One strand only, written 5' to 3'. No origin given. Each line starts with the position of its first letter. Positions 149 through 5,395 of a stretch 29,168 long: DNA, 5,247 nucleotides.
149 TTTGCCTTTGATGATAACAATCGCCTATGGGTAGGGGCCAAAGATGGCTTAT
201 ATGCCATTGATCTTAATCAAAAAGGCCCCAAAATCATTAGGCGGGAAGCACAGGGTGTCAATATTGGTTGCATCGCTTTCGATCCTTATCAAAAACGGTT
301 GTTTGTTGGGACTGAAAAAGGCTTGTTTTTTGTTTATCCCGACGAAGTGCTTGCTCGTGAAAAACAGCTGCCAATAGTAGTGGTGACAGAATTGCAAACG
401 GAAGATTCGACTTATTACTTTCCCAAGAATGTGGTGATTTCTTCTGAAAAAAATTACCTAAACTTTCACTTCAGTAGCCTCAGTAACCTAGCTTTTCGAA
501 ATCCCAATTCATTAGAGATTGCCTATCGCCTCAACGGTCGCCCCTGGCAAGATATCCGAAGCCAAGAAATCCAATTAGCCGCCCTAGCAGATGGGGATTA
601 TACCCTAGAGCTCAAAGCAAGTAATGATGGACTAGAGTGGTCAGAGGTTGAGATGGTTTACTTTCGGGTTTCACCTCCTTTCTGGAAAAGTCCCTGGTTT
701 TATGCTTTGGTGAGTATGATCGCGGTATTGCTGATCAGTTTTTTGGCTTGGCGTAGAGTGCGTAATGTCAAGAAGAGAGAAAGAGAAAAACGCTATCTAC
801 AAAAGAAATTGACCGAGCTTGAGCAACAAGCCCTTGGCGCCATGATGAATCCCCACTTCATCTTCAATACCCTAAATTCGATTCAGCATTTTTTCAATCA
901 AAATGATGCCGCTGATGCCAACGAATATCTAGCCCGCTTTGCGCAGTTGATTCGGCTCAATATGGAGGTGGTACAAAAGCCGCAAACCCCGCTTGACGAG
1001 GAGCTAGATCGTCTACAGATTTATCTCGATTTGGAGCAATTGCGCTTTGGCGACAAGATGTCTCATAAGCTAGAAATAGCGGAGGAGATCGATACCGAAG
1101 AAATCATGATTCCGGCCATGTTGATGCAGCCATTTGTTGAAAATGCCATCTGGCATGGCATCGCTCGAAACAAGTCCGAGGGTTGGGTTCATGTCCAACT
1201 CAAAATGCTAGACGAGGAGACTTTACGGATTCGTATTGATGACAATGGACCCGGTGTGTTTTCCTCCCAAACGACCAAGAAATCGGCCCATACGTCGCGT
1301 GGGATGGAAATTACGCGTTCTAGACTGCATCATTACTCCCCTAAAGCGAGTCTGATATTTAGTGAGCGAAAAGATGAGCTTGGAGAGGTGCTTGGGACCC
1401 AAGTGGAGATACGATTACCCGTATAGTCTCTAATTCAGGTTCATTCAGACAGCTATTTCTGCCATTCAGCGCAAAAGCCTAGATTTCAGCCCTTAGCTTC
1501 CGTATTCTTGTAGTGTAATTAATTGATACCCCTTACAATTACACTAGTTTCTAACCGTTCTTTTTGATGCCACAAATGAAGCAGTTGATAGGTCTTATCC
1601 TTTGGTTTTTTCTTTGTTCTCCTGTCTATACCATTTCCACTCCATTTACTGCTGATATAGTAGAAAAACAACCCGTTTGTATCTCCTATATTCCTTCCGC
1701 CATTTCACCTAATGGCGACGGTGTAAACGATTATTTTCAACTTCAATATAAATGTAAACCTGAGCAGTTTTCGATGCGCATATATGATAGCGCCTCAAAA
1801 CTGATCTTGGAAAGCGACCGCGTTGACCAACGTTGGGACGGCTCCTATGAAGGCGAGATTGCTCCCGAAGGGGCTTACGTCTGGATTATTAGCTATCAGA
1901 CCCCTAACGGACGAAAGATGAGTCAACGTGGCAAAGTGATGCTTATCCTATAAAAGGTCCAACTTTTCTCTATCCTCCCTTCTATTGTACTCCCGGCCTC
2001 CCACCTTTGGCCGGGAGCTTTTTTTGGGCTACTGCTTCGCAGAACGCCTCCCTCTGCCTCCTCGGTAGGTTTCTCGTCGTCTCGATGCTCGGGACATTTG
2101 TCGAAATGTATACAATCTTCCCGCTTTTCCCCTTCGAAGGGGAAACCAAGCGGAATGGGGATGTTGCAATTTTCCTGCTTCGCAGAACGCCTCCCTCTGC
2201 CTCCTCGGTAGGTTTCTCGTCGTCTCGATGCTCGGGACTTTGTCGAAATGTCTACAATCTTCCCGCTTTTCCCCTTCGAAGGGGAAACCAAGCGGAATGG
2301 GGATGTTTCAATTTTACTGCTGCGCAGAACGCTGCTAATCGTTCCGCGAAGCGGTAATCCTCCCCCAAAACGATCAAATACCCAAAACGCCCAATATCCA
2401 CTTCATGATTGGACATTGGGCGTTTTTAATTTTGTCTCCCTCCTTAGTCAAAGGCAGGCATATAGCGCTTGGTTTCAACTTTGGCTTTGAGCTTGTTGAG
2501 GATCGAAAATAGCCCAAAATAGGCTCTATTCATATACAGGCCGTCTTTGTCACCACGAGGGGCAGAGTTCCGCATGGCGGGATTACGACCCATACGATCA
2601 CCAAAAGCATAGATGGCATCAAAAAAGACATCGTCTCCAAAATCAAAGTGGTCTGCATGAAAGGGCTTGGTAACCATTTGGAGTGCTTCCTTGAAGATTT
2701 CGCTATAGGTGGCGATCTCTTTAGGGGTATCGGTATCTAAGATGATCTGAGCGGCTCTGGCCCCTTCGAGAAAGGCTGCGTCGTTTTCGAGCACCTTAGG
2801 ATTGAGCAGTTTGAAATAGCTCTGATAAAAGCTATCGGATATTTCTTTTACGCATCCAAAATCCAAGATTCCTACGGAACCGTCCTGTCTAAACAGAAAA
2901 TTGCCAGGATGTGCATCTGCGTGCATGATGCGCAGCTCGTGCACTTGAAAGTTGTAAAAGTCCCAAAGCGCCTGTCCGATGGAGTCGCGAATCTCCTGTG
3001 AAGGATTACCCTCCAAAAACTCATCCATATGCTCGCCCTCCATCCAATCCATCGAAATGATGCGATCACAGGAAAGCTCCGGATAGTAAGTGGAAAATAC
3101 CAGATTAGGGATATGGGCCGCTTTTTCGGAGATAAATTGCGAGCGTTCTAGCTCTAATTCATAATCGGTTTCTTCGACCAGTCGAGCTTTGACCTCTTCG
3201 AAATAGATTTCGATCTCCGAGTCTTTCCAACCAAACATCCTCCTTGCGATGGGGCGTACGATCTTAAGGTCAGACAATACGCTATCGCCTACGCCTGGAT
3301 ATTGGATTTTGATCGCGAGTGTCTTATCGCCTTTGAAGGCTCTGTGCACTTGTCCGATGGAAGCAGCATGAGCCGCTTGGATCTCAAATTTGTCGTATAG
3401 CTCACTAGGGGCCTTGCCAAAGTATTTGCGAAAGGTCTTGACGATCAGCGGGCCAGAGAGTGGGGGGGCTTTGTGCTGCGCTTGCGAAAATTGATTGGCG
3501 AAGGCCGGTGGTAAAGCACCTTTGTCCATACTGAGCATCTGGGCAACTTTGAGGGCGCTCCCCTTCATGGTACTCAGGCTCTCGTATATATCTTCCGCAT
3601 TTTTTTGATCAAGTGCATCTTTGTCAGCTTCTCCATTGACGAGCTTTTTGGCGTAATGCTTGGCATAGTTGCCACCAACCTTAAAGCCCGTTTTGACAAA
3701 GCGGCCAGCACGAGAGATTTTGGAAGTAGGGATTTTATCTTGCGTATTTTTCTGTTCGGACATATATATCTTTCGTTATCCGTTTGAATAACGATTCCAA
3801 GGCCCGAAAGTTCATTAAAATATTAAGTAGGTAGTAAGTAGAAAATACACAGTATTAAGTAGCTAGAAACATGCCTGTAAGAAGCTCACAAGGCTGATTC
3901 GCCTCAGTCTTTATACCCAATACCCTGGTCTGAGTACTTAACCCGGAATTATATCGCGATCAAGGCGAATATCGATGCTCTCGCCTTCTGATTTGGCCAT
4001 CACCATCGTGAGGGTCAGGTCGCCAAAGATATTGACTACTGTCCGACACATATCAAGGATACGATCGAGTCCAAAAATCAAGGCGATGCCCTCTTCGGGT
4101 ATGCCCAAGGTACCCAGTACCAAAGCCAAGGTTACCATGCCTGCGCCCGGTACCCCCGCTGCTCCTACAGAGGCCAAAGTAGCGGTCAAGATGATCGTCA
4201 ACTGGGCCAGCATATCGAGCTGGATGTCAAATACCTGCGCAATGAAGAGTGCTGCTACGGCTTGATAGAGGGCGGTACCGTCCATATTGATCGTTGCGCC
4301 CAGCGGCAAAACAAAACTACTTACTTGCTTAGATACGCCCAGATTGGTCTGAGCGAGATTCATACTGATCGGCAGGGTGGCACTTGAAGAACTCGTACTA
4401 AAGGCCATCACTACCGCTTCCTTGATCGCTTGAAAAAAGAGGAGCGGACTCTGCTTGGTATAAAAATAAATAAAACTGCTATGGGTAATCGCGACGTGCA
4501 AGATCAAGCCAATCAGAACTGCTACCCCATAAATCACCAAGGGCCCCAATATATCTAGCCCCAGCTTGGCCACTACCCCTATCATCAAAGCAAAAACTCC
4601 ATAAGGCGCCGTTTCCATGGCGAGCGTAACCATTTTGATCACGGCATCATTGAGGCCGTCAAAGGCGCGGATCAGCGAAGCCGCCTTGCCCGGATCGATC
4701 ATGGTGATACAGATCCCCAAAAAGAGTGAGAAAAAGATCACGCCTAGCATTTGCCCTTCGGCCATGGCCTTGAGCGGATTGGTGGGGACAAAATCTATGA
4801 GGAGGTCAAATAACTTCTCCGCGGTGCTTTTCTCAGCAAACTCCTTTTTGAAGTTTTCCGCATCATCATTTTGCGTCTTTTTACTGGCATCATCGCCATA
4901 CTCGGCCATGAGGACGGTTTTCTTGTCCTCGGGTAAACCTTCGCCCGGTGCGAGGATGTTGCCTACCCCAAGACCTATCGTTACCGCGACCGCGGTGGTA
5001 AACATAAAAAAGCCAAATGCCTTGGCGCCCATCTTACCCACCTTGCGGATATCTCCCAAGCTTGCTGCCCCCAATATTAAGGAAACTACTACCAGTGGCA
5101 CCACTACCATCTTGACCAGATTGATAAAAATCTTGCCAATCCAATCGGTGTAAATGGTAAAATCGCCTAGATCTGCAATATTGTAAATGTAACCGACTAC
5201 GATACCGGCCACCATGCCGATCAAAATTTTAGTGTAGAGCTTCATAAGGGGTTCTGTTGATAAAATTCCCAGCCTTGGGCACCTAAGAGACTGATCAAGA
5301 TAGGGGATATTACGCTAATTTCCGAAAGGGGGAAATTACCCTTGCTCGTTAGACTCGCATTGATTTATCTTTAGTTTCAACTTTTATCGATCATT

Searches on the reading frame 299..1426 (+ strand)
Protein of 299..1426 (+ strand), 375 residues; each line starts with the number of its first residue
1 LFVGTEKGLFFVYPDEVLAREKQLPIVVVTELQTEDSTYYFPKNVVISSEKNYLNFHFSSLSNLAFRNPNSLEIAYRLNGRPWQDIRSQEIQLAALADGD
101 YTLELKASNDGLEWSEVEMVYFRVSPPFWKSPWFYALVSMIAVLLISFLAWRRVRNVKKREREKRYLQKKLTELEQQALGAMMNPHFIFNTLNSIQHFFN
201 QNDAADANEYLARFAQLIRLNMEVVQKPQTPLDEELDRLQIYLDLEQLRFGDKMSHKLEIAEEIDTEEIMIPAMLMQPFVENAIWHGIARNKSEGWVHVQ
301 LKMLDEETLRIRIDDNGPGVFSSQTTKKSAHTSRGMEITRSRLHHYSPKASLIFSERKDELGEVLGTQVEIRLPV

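Call 21: search_protein_families(library=pfam, proteins=[window:299-1426:+], max_evalue=0.001)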
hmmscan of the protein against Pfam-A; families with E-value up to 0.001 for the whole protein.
window:299-1426:+ (375 aa): 3 families
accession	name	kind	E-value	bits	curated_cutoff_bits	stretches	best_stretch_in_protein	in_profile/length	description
PF06580.19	His_kinase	-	1.7e-20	73.5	25.2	1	175-253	2-80/81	Histidine kinase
PF02518.31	HATPase_c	-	0.00029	21.7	26.4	1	275-374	9-108/111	Histidine kinase-, DNA gyrase B-, and HSP90-like ATPase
PF07495.19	Y_Y_Y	-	0.00089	19.6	26.6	0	66-117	2-56/65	Y_Y_Y domain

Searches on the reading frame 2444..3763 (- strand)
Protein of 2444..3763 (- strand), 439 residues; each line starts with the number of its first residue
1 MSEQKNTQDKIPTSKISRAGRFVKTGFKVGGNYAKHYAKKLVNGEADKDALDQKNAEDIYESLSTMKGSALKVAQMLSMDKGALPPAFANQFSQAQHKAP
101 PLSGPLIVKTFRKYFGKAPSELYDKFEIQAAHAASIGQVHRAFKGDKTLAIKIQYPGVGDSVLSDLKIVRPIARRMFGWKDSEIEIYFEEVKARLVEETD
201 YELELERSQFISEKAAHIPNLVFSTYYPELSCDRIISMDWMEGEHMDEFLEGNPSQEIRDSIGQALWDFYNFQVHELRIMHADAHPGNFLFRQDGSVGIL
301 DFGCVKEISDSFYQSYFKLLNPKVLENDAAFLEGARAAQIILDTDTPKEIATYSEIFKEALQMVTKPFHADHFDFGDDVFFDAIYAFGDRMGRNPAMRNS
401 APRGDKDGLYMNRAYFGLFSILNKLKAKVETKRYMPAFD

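Call 21: search_protein_families(library=pfam, proteins=[window:2444-3763:-], max_evalue=0.001)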
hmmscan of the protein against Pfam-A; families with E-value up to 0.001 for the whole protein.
window:2444-3763:- (439 aa): 3 families
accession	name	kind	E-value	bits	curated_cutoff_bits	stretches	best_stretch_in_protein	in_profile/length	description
PF03109.22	ABC1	-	2.9e-44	151.5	22.9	1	96-329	3-237/244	ABC1 atypical kinase-like domain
PF01636.29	APH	-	6.6e-08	33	23.2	1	276-305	167-197/239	Phosphotransferase enzyme family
PF00069.31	Pkinase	-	4.4e-06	26.7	31.7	1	219-311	58-151/263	Protein kinase domain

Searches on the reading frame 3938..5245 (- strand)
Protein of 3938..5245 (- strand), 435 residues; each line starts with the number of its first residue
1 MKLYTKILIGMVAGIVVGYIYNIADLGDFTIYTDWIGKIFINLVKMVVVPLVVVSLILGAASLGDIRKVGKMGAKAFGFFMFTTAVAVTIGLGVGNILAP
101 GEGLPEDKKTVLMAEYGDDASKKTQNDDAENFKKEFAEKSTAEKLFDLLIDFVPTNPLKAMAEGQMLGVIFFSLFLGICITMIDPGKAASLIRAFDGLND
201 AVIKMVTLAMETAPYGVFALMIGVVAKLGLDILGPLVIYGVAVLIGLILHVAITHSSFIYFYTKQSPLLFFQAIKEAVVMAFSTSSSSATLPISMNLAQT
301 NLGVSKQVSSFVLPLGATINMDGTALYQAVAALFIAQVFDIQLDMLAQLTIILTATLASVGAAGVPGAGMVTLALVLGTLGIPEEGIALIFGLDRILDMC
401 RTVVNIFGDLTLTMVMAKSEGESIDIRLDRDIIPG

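Call 21: search_protein_families(library=pfam, proteins=[window:3938-5245:-], max_evalue=0.001)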
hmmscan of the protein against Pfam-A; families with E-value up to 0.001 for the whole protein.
window:3938-5245:- (435 aa): 1 family
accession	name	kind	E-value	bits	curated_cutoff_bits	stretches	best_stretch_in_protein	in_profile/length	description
PF00375.23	SDF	-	1.8e-125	419.5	27.9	1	3-418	1-386/387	Sodium:dicarboxylate symporter family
